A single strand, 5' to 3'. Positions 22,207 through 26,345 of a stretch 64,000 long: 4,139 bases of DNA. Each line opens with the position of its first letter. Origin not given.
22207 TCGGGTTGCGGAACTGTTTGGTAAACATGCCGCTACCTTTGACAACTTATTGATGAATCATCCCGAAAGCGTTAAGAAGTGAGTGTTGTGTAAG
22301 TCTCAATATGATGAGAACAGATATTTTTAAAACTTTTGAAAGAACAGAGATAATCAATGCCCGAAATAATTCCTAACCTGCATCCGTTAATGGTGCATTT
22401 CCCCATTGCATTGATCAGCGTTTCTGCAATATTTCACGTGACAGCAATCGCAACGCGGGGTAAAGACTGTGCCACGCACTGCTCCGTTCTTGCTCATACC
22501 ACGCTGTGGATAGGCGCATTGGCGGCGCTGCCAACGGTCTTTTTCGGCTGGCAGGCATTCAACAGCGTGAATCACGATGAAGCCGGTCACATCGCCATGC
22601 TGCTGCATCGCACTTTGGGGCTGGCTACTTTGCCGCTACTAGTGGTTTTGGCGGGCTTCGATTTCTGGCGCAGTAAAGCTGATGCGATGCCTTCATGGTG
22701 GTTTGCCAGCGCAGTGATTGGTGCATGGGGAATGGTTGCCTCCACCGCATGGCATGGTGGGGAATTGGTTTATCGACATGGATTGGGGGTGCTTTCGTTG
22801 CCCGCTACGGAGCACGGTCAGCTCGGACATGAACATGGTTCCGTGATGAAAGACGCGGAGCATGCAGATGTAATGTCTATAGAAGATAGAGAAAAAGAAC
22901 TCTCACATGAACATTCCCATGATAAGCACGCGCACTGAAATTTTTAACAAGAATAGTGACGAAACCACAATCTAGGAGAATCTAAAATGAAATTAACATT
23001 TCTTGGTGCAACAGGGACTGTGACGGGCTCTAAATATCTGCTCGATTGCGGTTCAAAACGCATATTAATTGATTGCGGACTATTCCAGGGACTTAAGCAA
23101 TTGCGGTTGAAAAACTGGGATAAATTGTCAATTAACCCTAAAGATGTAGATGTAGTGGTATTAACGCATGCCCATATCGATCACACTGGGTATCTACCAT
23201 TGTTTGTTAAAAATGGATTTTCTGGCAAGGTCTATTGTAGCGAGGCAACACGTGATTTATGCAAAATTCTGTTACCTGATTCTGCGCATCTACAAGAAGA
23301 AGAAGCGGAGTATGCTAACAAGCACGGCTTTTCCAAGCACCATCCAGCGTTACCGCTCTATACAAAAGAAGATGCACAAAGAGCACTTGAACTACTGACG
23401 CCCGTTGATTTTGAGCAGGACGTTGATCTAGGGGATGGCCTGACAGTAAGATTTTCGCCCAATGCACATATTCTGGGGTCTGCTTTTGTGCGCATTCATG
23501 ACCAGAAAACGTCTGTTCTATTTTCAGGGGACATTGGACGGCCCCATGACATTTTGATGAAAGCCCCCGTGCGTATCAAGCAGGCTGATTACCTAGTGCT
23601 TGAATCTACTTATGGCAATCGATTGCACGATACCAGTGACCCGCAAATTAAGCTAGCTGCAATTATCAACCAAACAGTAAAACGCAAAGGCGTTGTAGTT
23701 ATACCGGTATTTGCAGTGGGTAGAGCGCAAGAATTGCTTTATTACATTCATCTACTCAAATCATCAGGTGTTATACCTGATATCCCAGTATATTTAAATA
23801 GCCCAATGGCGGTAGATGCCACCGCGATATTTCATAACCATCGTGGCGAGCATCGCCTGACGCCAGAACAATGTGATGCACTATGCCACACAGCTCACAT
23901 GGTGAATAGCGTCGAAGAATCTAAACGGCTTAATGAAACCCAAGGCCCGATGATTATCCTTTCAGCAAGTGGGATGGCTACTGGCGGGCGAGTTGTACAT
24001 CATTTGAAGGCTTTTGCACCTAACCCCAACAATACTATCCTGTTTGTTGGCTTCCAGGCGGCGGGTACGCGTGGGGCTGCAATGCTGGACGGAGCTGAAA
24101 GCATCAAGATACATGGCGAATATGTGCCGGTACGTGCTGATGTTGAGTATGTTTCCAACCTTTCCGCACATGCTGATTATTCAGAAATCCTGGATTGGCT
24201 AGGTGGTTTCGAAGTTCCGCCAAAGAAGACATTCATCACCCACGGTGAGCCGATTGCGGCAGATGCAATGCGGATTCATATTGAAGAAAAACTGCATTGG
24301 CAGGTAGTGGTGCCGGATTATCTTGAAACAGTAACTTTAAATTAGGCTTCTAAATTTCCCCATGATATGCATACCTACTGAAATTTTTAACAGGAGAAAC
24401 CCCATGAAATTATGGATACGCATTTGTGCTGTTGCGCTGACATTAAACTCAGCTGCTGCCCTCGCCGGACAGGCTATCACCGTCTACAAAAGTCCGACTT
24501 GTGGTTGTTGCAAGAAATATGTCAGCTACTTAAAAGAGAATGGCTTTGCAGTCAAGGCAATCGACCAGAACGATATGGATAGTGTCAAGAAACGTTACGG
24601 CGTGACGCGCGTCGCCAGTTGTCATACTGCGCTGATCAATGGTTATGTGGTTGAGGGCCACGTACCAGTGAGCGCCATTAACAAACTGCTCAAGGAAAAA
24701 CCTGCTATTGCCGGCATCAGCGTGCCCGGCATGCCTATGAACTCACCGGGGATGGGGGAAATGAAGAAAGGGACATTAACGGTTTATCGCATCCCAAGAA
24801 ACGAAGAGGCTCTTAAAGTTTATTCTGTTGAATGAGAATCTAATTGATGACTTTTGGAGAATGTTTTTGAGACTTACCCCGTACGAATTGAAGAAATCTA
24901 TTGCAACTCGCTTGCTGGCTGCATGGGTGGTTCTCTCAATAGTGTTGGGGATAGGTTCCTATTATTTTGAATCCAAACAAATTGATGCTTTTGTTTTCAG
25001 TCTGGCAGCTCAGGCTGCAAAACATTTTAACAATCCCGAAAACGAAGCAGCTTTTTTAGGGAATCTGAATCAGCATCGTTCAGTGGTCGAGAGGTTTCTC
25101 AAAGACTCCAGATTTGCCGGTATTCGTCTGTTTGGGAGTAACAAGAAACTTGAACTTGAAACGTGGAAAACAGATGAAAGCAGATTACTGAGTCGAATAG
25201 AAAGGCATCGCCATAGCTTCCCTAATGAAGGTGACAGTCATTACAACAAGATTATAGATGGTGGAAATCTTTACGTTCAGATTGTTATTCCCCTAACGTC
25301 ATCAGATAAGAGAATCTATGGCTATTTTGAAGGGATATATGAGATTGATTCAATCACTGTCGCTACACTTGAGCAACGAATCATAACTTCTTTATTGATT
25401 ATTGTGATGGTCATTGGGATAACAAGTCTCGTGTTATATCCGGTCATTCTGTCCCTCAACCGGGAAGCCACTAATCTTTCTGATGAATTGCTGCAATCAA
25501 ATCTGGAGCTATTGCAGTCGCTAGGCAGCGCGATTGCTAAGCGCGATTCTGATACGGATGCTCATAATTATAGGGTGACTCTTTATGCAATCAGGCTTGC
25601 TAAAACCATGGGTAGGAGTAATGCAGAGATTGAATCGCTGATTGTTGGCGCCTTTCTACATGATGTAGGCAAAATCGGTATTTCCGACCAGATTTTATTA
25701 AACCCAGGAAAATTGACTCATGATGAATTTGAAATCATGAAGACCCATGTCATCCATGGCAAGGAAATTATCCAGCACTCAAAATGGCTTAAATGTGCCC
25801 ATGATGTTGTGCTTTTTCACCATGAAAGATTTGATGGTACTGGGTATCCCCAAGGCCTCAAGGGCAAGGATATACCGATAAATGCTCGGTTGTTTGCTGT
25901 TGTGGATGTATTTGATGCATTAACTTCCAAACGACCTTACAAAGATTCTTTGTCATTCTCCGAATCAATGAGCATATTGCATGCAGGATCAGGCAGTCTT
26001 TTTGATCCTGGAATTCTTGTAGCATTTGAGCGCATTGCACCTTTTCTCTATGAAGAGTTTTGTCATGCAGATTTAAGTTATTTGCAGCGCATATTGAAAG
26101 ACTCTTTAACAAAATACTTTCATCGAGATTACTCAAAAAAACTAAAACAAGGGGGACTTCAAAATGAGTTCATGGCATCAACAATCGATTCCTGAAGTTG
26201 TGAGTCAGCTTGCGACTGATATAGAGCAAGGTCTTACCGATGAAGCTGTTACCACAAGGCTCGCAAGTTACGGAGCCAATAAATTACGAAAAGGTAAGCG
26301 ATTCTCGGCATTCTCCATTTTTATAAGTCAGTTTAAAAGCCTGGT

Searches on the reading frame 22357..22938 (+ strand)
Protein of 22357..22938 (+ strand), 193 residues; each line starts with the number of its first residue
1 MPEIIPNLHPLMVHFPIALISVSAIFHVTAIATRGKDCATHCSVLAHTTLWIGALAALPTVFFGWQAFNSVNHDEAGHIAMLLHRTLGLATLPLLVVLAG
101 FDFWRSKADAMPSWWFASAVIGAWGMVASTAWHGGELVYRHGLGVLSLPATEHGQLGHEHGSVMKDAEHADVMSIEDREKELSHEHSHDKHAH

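Call 59: search_protein_families(library=pfam, proteins=[window:22357-22938:+])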
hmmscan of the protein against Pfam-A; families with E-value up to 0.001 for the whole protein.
window:22357-22938:+ (193 aa): 1 family
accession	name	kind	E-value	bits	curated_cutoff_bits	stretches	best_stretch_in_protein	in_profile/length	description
PF09990.14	DUF2231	-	4.7e-13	49.8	26.4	1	7-145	3-137/139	Predicted membrane protein (DUF2231)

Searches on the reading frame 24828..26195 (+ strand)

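Call 60: search_protein_families(library=pfam, proteins=[window:24828-26195:+])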
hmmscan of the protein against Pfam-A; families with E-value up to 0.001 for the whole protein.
window:24828-26195:+ (455 aa): 2 families
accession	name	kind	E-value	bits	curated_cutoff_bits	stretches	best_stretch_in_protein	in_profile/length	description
PF13487.12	HD_5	-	3.4e-33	115.2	27.2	1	235-395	6-169/170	HD domain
PF01966.28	HD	-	2.4e-17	63.7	22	1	244-364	2-115/116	HD domain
